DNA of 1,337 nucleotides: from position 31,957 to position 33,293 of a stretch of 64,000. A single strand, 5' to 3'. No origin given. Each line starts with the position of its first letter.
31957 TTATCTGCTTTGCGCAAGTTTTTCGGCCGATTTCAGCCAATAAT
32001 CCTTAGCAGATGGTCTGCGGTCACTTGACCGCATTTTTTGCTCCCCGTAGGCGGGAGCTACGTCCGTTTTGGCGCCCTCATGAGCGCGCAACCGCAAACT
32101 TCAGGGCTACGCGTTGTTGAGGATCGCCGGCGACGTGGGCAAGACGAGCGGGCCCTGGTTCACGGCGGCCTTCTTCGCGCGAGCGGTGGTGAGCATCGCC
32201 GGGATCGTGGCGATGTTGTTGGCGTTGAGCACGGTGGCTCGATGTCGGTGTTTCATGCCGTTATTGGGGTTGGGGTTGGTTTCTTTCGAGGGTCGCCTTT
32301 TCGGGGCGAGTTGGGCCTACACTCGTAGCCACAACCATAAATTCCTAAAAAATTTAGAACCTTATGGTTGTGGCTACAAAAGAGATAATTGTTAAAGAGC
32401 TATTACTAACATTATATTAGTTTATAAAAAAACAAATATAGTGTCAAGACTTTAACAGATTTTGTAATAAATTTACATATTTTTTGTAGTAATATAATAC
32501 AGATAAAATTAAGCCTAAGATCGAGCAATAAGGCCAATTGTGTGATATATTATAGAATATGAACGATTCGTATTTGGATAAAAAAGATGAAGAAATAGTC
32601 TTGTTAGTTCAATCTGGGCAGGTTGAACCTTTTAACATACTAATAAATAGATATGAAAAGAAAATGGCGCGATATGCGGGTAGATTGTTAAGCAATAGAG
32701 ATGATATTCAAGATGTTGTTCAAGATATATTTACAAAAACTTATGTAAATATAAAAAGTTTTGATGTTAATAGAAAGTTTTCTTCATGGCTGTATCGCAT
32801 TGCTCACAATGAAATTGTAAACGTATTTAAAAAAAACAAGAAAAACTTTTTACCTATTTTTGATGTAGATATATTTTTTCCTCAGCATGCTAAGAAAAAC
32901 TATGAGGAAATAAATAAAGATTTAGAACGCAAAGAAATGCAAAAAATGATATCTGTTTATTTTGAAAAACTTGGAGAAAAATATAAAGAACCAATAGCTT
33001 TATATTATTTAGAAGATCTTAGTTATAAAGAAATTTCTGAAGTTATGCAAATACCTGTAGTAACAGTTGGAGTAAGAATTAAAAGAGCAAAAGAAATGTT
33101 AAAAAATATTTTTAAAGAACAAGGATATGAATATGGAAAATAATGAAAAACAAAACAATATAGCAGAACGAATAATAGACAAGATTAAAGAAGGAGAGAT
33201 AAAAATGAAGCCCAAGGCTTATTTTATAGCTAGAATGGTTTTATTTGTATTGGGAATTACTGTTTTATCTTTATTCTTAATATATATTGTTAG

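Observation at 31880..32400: Second GC-rich noncoding segment with long perfect hairpins after the VWA gene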

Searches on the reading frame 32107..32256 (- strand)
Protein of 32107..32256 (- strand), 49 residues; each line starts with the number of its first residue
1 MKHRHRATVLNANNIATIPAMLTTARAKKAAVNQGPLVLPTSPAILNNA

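Call 16: search_protein_families(library=pfam, proteins=[window:32107-32256:-], max_evalue=0.01)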
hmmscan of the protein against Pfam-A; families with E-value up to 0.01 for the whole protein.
window:32107-32256:- (49 aa): 0 families

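Call 47: search_protein_representatives(protein=window:32107-32256:-)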
Query: 49 residues. Proteins with E-value up to 0.001 (for the whole library): 1; up to 1e-10: 1; up to 1e-30: 0. The best 1 are listed.
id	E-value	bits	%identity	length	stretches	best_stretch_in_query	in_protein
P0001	6.0e-23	93.9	100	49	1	1-49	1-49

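Call 51: search_protein_families(library=pfam, proteins=[window:32107-32256:-], max_evalue=1)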
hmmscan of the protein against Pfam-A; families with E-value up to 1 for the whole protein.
window:32107-32256:- (49 aa): 0 families

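Call 52: search_protein_families(library=phrogs, proteins=[window:32107-32256:-], max_evalue=1)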
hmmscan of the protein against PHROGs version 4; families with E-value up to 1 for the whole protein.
window:32107-32256:- (49 aa): 0 families

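Call 53: search_protein_families(library=padloc, proteins=[window:32107-32256:-], max_evalue=1)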
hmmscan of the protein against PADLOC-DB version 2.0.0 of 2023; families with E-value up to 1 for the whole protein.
window:32107-32256:- (49 aa): 0 families

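Call 54: search_protein_families(library=ncbifam, proteins=[window:32107-32256:-], max_evalue=1)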
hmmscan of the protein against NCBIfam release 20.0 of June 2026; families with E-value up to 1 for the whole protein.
window:32107-32256:- (49 aa): 0 families

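Call 59: find_related_loci(query=window:32107-32256:-, collection=metagenome_contigs, flank=5000)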
Query window:32107-32256:- (49 aa) in metagenome_contigs; peptide patterns used: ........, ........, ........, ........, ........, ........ (x = any residue, [..] = any of these).
600 stretches matched a pattern, but none encodes a relative of the query by tblastn (E <= 1e-3).

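Call 61: find_related_loci(query=window:32107-32256:-, collection=viral_contigs, flank=3000)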
Query window:32107-32256:- (49 aa) in viral_contigs; peptide patterns used: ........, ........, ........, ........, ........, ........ (x = any residue, [..] = any of these).
30 stretches matched a pattern, but none encodes a relative of the query by tblastn (E <= 1e-3).

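Call 73: predict_structure(protein=window:32107-32256:-)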
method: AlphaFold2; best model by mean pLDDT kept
length: 49 residues; sequences in the alignment: 1
mean_pLDDT: 78.9   pTM: 0.38
mean pLDDT of the five models: 78.9, 73.5, 71.7, 71.6, 68.5
residues with pLDDT >= 90: 4; 70-90: 33; 50-70: 12; < 50: 0
segments of 3 or more residues with pLDDT < 50: none
pLDDT, mean of each block of 10 residues (from residue 1): 78 88 89 73 65
secondary structure, 60 per line:
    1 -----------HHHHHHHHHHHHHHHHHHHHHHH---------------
elements in order: H12-34

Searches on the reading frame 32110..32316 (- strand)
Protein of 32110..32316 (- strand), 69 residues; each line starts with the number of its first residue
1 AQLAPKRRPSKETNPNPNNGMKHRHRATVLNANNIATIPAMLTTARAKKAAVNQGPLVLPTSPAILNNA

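Call 24: find_homologous_proteins(query=window:32110-32316:-, max_evalue=10)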
Query seq(69 aa) (69 aa): 1 proteins with E <= 10 among 1 candidates.
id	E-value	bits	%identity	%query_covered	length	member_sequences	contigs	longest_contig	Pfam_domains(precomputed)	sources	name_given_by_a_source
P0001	2.1e-21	93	100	71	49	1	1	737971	-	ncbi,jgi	ncbi:MAG: hypothetical protein WC711_00245 [Candidatus Staskawiczbacteria bacterium]|jgi:hypothetica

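Call 69: search_dna_similar(query=window:32110-32316:-, collection=plasmids, mode=protein, max_evalue=1, max_rows=10)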
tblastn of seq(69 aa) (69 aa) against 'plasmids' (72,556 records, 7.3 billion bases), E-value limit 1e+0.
No match.

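Call 92: search_dna_similar(query=window:32110-32316:-, collection=phages, mode=protein, max_evalue=1, max_rows=5)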
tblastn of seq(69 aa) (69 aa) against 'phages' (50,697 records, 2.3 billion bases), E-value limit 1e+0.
No match.

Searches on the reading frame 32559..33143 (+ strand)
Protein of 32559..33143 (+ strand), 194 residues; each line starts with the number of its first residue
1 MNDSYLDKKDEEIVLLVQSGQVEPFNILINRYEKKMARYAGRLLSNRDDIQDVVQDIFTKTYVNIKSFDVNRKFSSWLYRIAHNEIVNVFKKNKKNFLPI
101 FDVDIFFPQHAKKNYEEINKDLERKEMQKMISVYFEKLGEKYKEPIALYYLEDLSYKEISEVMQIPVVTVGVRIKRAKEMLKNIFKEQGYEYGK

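Call 16: search_protein_families(library=pfam, proteins=[window:32559-33143:+], max_evalue=0.01)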
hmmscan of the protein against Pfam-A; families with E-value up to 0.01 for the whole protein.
window:32559-33143:+ (194 aa): 6 families
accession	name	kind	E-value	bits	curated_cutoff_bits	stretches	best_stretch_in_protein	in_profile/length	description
PF04542.20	Sigma70_r2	-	3.1e-16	59.3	24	1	28-95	1-70/71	Sigma-70 region 2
PF08281.18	Sigma70_r4_2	-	2.2e-13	50.1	25.7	1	135-181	8-54/54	Sigma-70, region 4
PF04297.20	UPF0122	-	6.8e-09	36.3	22.7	1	123-183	3-63/101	Putative helix-turn-helix protein, YlxM / p13 like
PF04545.22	Sigma70_r4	-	2.7e-07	30.4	24.1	1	136-182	3-49/50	Sigma-70, region 4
PF25787.1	HTH_SB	-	0.0046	17.1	43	0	155-179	24-48/53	Sleeping Beauty transposase HTH domain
PF07638.17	Sigma70_ECF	-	0.0049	17.2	21.1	0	119-181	118-179/185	ECF sigma factor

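Call 19: find_encoding_contigs(protein=window:32559-33143:+, flank=6000, max_places=10)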
Protein window:32559-33143:+ (194 aa): 1 contig read that carries it; 1 place shown.
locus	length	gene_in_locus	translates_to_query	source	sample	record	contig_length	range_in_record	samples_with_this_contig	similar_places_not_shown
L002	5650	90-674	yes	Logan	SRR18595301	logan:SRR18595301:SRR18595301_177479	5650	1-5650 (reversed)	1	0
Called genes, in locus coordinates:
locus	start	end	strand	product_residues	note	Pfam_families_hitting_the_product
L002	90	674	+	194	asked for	PF04542:Sigma70_r2, PF04297:UPF0122, PF08281:Sigma70_r4_2, PF04545:Sigma70_r4 (weak)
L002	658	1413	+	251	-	-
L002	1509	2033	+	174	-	-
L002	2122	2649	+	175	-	PF00190:Cupin_1 (weak), PF07883:Cupin_2 (weak)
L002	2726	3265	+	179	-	PF00462:Glutaredoxin, PF00581:Rhodanese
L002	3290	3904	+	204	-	PF00160:Pro_isomerase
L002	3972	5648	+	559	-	?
